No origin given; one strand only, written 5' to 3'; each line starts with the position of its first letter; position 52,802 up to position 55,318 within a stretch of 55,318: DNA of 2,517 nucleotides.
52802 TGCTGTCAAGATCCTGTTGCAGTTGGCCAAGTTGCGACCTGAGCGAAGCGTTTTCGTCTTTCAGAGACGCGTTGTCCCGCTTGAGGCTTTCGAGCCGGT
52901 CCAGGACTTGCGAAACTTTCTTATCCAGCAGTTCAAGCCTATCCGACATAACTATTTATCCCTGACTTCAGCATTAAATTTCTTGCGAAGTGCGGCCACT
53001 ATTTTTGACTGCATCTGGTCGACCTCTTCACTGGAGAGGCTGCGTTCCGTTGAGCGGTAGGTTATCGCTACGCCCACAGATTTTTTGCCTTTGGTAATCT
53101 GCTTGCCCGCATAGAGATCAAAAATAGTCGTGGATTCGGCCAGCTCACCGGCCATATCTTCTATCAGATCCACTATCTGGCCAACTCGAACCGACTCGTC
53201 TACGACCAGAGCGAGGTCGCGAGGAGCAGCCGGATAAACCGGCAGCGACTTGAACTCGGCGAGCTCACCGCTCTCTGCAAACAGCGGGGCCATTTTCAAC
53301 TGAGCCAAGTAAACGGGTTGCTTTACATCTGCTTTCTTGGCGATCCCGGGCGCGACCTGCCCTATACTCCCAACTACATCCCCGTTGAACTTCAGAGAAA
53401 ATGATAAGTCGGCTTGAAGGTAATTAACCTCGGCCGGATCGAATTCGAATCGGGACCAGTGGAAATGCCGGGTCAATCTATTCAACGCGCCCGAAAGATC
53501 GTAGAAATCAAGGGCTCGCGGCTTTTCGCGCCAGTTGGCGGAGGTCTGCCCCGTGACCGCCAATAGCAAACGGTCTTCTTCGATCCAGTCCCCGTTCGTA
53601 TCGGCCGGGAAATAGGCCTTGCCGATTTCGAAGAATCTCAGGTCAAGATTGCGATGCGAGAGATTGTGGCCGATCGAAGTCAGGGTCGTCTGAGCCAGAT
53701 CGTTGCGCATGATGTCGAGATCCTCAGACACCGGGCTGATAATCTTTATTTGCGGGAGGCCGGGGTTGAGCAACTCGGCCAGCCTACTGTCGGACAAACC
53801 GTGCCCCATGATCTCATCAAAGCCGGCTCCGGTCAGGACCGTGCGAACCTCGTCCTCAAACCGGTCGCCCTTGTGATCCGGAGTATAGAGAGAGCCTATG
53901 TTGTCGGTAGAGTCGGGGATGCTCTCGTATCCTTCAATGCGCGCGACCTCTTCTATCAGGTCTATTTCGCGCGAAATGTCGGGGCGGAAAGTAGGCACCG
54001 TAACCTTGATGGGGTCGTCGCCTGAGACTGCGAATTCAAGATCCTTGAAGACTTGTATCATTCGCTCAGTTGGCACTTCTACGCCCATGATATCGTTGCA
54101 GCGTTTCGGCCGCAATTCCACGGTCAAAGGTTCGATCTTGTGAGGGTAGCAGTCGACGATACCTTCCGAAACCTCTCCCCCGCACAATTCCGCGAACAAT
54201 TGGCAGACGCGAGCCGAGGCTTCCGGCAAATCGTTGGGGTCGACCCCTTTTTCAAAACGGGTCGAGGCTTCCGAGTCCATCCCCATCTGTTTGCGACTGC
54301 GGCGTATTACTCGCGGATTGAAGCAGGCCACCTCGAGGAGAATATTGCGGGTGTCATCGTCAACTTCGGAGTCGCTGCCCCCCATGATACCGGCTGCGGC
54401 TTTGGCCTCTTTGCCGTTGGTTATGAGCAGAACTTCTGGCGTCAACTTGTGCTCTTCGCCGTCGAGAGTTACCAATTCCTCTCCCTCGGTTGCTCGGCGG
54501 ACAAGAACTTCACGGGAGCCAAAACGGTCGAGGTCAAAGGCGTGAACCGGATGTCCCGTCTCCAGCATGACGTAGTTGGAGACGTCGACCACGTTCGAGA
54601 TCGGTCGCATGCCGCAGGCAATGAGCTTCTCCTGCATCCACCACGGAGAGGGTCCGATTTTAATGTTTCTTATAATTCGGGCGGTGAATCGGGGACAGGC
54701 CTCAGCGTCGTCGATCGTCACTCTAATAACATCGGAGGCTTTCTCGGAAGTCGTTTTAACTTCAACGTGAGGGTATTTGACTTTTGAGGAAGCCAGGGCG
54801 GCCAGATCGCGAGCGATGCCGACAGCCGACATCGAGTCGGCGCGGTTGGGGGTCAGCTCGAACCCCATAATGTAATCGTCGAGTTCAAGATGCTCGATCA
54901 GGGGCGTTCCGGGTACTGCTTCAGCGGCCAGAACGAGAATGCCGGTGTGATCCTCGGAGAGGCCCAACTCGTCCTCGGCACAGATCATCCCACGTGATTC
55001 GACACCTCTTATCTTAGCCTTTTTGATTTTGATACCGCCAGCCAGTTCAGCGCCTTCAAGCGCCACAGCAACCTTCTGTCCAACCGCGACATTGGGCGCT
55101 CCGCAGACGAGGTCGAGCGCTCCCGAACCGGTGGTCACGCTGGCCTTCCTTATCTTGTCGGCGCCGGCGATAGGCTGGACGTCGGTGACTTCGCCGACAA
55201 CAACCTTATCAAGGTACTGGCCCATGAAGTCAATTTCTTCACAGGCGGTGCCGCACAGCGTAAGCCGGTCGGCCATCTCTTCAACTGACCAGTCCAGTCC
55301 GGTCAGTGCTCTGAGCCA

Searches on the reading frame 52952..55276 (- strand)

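Call 6: search_protein_families(library=pfam, proteins=[window:52952-55276:-], max_evalue=0.001)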
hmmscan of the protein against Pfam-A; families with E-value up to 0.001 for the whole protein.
window:52952-55276:- (774 aa): 5 families
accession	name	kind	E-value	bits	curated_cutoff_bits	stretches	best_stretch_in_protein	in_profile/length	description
PF03483.22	B3_4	-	4.6e-69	231.9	29.3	1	193-366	1-174/174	B3/4 domain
PF17759.6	tRNA_synthFbeta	-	3.2e-42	144.9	22.4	1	467-661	15-213/214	Phenylalanyl tRNA synthetase beta chain CLM domain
PF03147.19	FDX-ACB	-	6.6e-28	97.4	31.1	1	679-772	1-94/94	Ferredoxin-fold anticodon binding domain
PF03484.21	B5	-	5.1e-21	75.1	28.6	1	386-450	1-67/67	tRNA synthetase B5 domain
PF01588.26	tRNA_bind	-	6.9e-17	61.8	27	1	25-124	1-95/96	Putative tRNA binding domain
